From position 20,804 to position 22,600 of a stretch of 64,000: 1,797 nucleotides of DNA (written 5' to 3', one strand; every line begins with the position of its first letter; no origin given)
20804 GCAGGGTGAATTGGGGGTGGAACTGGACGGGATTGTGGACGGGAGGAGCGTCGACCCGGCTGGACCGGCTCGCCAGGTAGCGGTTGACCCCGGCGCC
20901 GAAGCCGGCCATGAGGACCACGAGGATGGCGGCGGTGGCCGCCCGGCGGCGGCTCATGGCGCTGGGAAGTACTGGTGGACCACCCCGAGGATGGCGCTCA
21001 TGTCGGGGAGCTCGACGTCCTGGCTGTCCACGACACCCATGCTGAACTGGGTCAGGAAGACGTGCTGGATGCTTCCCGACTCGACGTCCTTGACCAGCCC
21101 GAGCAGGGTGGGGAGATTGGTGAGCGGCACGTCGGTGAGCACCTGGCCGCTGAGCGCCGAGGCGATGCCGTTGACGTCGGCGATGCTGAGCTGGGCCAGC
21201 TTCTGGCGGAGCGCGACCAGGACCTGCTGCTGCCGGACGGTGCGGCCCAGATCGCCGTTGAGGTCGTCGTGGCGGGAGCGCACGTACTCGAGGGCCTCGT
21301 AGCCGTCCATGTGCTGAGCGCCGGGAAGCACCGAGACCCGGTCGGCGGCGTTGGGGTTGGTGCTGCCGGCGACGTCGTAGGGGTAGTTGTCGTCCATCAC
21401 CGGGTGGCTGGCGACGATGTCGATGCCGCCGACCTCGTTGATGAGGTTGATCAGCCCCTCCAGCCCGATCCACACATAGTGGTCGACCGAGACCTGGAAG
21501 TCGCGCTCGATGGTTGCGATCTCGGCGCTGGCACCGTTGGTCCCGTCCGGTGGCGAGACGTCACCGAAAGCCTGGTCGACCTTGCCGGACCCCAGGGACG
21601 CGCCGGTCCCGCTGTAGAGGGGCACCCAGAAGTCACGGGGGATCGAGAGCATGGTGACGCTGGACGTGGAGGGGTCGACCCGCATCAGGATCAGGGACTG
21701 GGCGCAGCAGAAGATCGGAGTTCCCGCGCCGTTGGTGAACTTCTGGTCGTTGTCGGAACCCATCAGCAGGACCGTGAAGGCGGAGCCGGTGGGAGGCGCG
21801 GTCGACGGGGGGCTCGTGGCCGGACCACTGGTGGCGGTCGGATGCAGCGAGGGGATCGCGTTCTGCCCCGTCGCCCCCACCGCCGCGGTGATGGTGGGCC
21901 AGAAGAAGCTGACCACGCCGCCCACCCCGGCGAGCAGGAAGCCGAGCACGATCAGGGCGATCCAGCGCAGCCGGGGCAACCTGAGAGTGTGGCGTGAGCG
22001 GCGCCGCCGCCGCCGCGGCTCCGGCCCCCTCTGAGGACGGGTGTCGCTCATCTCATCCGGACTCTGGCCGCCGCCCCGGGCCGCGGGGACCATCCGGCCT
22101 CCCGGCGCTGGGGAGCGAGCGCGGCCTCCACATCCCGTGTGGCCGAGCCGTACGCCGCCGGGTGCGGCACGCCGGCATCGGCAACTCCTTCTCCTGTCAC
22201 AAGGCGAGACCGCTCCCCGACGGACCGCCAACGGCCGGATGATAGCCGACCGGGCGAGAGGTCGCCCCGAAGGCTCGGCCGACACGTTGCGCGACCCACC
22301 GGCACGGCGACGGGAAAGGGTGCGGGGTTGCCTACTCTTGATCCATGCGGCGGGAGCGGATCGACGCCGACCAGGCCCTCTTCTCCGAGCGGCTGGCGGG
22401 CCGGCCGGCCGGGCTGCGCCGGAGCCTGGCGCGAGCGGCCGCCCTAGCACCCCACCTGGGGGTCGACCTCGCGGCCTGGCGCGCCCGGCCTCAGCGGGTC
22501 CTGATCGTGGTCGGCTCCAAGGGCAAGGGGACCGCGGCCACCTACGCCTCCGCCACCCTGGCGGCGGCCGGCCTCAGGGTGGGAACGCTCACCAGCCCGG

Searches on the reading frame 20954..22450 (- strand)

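Call 65: search_protein_families(library=pfam, proteins=[window:20954-22450:-], max_evalue=0.0001)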
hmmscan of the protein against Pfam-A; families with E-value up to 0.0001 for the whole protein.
window:20954-22450:- (498 aa): 1 family
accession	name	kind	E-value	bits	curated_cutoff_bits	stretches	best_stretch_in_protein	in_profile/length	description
PF03816.19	LytR_cpsA_psr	-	2e-33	116.1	24.6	1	252-419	4-149/150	LytR_cpsA_psr family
